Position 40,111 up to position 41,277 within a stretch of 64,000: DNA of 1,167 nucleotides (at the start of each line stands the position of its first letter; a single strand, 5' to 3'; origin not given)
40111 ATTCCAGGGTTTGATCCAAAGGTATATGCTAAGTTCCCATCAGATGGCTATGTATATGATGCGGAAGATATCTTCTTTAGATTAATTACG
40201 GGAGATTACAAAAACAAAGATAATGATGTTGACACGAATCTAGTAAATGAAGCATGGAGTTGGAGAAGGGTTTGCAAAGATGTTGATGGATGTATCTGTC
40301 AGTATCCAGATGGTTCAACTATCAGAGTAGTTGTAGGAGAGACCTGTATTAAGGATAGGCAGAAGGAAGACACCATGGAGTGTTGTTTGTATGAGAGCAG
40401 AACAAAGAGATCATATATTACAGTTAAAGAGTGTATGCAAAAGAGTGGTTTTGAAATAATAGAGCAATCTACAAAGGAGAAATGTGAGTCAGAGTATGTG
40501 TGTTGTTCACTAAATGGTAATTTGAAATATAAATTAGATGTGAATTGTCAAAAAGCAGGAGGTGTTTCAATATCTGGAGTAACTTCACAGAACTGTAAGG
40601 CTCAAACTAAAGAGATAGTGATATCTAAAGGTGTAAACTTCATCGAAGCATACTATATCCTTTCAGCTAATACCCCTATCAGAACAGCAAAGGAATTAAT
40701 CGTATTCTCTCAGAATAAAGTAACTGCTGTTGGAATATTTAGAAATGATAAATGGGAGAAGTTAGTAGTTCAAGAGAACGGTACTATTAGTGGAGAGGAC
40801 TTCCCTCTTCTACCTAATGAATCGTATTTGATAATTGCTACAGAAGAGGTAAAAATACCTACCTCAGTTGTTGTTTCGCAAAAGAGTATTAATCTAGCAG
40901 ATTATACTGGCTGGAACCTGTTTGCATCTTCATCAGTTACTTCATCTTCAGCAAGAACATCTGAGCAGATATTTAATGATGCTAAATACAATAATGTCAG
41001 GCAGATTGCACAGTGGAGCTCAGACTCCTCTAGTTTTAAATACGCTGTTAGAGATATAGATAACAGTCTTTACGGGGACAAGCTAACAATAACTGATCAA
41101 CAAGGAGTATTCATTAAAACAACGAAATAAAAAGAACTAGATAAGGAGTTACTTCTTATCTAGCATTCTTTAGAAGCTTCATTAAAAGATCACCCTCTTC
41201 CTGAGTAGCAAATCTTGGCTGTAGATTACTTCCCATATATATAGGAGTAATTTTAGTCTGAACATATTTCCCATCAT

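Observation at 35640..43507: Locus of two paralogous giant secreted proteins sharing an apparently undescribed repeated 6-Cys module, flanking a cytoplasmic unknown, with GH73-like and CapA-like neighbours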

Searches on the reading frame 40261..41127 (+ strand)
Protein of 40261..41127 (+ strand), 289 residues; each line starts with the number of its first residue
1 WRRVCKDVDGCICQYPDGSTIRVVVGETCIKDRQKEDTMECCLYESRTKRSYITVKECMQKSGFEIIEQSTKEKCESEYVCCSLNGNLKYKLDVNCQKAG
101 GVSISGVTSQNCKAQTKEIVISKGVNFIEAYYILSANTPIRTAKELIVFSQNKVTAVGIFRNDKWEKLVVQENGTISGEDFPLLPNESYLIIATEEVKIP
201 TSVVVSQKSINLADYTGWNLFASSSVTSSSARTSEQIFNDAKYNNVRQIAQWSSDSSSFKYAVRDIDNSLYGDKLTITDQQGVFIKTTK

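Call 46: search_solved_structures(query=A5, max_evalue=10, show_alignments=1)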
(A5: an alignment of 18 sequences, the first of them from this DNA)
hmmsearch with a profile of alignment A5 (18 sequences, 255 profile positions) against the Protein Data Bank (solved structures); distinct sequences matched with E-value up to 10: 1.
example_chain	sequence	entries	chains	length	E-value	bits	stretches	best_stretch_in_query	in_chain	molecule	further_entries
6hcg_P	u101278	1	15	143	1.1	11.9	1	152-231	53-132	Pullulanase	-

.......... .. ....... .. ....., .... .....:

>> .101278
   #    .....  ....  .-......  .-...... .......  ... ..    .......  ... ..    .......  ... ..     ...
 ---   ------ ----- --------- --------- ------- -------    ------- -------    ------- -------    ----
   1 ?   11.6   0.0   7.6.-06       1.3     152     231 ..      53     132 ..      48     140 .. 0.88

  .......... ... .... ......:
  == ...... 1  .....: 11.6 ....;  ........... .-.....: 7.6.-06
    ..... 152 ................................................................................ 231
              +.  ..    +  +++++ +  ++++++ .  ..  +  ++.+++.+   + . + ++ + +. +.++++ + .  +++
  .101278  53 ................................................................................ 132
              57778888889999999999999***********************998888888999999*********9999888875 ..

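Call 55: search_protein_representatives(alignment_id=A5)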
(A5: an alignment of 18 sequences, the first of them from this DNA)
Query: 18 sequences, 255 profile positions. Proteins with E-value up to 0.001 (for the whole library): 569; up to 1e-10: 122; up to 1e-30: 36. The best 150 are listed.
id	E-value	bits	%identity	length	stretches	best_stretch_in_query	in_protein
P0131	1.1e-101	356.0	-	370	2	1-254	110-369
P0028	3.3e-101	354.4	-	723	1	2-253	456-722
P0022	4.1e-96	337.8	-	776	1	1-254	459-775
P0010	3.7e-94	331.3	-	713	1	1-254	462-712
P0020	2.5e-93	328.6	-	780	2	2-255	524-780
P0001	3.8e-92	324.8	-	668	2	1-254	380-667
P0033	7.9e-91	320.4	-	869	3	1-254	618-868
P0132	5.6e-83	294.7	-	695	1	1-255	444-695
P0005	6.1e-83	294.6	-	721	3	37-254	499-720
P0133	3.0e-82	292.3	-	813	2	3-255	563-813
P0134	1.1e-81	290.5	-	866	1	2-255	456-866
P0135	2.3e-81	289.5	-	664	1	2-255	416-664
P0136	3.7e-81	288.8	-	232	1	29-254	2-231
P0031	2.8e-80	285.9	-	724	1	6-254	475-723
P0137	3.6e-74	265.8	-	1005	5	2-254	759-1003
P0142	3.9e-64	233.0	-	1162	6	2-254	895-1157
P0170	2.4e-16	76.4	-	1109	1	79-254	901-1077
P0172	1.6e-15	73.7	-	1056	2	80-254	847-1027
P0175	1.0e-14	71.1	-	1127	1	79-254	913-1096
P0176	1.4e-14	70.6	-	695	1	83-254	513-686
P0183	1.4e-13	67.4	-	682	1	80-254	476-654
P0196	1.2e-12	64.2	-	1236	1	27-252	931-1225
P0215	1.1e-11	61.1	-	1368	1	79-255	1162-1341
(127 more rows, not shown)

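Call 57: search_protein_families(library=pfam, proteins=[P0170, P0172, P0175, P0183, P0196, P0215, P0137, P0142, P0176], max_evalue=0.01)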
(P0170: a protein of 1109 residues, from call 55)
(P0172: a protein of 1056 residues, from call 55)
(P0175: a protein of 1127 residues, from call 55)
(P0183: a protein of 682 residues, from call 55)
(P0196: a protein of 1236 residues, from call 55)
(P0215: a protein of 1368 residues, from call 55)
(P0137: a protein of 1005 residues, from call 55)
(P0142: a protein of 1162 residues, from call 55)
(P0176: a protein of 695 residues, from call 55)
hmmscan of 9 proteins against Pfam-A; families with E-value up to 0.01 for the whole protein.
P0170 (1109 aa): 2 families
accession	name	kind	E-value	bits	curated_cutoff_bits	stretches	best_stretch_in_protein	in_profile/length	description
PF16656.11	Pur_ac_phosph_N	-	9.8e-11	42.5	30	1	42-166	5-88/93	Purple acid Phosphatase, N-terminal domain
PF00041.27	fn3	-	0.0009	19.8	25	0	39-156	2-66/84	Fibronectin type III domain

P0172 (1056 aa): 2 families
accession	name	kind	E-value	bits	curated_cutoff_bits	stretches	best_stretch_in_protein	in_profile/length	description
PF16656.11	Pur_ac_phosph_N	-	9.7e-09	36.1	30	1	41-166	2-87/93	Purple acid Phosphatase, N-terminal domain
PF00041.27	fn3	-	0.00062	20.4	25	0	39-60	2-23/84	Fibronectin type III domain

P0175 (1127 aa): 2 families
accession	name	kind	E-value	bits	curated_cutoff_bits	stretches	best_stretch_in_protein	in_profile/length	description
PF16656.11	Pur_ac_phosph_N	-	1.2e-09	39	30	1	43-162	6-85/93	Purple acid Phosphatase, N-terminal domain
PF00041.27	fn3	-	0.00089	19.9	25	0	39-65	2-27/84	Fibronectin type III domain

P0183 (682 aa): 0 families

P0196 (1236 aa): 1 family
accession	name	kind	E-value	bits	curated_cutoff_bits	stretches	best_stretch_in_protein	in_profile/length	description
PF16656.11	Pur_ac_phosph_N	-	3e-09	37.8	30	1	87-205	7-84/93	Purple acid Phosphatase, N-terminal domain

P0215 (1368 aa): 3 families
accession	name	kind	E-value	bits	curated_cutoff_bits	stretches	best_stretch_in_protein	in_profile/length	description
PF16656.11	Pur_ac_phosph_N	-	1.2e-10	42.3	30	1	44-159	4-81/93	Purple acid Phosphatase, N-terminal domain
PF00041.27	fn3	-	2.7e-05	24.7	25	0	40-65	2-26/84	Fibronectin type III domain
PF11694.13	DUF3290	-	0.0012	19.3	31.3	1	366-441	15-83/144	Protein of unknown function (DUF3290)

P0137 (1005 aa): 1 family
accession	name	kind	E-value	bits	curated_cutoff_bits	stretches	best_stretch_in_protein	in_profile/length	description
PF16656.11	Pur_ac_phosph_N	-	9.4e-05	23.4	30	1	46-129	10-93/93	Purple acid Phosphatase, N-terminal domain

P0142 (1162 aa): 2 families
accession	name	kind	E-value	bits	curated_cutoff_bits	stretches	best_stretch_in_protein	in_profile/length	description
PF16656.11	Pur_ac_phosph_N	-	3.3e-06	28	30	1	46-132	7-93/93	Purple acid Phosphatase, N-terminal domain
PF00041.27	fn3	-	0.006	17.2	25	0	41-120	2-69/84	Fibronectin type III domain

P0176 (695 aa): 2 families
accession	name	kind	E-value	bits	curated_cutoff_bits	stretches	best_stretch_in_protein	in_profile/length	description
PF16656.11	Pur_ac_phosph_N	-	1.3e-05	26.1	30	1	41-121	7-79/93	Purple acid Phosphatase, N-terminal domain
PF00041.27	fn3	-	0.0098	16.5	25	0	42-122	8-68/84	Fibronectin type III domain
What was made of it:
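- The C-terminal domain plus N-terminal FN3 is shared by at least 569 clusters with different middles (calls 55, 57). Many paralogs share the same ends (calls 55, 57).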

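Call 59: list_cluster_members(proteins=[P0170, P0172, P0175, P0196, P0215, P0137, P0142, P0176, P0183, P0133])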
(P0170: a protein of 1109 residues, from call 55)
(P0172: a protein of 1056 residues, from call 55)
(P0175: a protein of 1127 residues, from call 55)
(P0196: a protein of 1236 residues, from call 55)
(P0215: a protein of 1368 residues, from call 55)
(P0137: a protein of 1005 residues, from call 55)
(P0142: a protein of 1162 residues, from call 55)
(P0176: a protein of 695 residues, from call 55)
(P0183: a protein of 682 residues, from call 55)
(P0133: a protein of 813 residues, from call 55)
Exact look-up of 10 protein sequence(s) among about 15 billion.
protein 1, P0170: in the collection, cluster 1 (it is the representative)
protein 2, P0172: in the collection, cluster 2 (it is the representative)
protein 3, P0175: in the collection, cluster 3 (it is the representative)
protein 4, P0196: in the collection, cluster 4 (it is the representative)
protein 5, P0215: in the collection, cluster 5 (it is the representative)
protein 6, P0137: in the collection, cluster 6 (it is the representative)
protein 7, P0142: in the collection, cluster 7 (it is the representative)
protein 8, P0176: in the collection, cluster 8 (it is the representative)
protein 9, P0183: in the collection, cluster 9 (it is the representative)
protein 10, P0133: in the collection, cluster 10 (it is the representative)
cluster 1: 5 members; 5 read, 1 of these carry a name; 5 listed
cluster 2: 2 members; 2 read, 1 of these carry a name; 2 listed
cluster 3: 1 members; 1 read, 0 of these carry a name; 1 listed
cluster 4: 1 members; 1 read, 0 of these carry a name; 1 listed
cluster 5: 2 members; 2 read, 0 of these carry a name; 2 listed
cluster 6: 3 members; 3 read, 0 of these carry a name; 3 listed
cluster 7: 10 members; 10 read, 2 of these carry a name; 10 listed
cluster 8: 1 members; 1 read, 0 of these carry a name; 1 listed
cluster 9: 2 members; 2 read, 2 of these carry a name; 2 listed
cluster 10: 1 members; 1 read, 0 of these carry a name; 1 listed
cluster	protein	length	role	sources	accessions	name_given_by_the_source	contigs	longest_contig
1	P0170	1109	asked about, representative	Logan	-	-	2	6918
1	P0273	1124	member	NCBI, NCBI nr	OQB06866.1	MAG: hypothetical protein BWY21_01860 [Parcubacteria group bacterium ADurb.Bin216]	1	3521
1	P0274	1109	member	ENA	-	-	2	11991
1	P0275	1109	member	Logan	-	-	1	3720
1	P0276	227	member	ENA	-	-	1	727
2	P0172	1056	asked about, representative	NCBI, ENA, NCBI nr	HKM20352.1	MAG TPA: fibronectin type III domain-containing protein [Candidatus Dojkabacteria ... | fibronectin type III domain-containing protein [Candidatus Dojkabacteria bacterium]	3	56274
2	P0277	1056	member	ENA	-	-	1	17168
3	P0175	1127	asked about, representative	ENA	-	-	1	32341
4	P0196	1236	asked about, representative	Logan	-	-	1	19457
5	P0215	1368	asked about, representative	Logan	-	-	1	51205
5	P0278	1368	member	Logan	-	-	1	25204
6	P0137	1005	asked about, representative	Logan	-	-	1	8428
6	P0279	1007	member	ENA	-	-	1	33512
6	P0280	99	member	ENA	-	-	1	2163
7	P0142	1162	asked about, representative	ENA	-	-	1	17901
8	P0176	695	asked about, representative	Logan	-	-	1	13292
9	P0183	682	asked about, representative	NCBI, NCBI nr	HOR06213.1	MAG TPA: hypothetical protein PLR67_02480, partial [Candidatus Dojkabacteria bacterium] | hypothetical protein [Candidatus Dojkabacteria bacterium]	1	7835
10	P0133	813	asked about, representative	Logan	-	-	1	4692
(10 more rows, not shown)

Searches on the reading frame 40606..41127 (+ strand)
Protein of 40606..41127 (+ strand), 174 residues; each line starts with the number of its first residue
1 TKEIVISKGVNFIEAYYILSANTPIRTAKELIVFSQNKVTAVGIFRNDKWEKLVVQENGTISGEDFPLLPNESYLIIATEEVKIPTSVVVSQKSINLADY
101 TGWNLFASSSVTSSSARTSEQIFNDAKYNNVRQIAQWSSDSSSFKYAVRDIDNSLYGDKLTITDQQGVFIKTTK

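Call 64: search_solved_structures(query=A8, max_evalue=10, show_alignments=2)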
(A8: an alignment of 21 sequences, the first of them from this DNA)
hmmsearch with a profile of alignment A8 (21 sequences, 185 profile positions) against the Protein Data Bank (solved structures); distinct sequences matched with E-value up to 10: 3.
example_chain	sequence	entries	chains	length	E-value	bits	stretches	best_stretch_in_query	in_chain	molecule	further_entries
4fu0_A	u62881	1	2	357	0.32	13.9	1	27-76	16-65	D-alanine--D-alanine ligase 7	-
3bv8_A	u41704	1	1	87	0.39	13.7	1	31-74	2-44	Tetrahydrodipicolinate acetyltransferase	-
2o5a_A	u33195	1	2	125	1.2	12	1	14-61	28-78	BH1328 protein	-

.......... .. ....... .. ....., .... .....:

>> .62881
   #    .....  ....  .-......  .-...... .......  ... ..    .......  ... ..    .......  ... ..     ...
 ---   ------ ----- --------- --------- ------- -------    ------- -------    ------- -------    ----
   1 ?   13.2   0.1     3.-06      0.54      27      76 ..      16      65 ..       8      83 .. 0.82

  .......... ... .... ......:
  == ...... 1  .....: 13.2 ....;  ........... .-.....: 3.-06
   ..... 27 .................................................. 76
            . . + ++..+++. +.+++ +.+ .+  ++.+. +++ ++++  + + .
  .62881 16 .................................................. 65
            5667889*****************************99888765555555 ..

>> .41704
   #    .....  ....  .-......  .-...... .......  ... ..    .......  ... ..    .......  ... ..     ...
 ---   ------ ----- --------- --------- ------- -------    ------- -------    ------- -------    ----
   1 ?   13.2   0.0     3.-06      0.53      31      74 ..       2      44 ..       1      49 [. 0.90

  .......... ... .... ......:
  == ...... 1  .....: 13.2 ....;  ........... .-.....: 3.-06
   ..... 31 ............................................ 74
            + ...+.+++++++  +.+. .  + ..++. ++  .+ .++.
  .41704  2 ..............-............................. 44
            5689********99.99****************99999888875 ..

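Call 65: search_protein_families(library=pfam, alignment_id=A8, max_evalue=1)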
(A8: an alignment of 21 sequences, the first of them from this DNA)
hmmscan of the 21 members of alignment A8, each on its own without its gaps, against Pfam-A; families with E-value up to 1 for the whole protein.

A. member 1, seq(174 aa): 1 family
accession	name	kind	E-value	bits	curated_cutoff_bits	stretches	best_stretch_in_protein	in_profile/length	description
PF22769.1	DCD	-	0.12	12.9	27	1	54-89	58-94/153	dCTP deaminase-like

B. families by the number of members that match (of 21 scanned): 13 families
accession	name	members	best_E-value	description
PF22769.1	DCD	2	0.12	dCTP deaminase-like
PF13840.12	ACT_7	1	0.021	ACT domain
PF07876.18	Dabb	1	0.046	Stress responsive A/B Barrel Domain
PF17186.10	Lipocalin_9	1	0.046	Lipocalin-like domain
PF04914.18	DltD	1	0.097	DltD protein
PF05018.18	CFA20_dom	1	0.099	CFA20 domain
PF11114.13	Minor_capsid_2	1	0.12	Minor capsid protein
PF20552.4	HTH_62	1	0.12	Recombinase-like helix-turn-helix domain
PF08373.16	RAP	1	0.17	RAP domain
PF01974.23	tRNA_int_endo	1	0.18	tRNA intron endonuclease, catalytic C-terminal domain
PF07413.16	Herpes_UL37_2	1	0.19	Betaherpesvirus immediate-early glycoprotein UL37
PF22468.2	ACT_9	1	0.21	ACT domain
PF06337.17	DUSP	1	0.73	DUSP domain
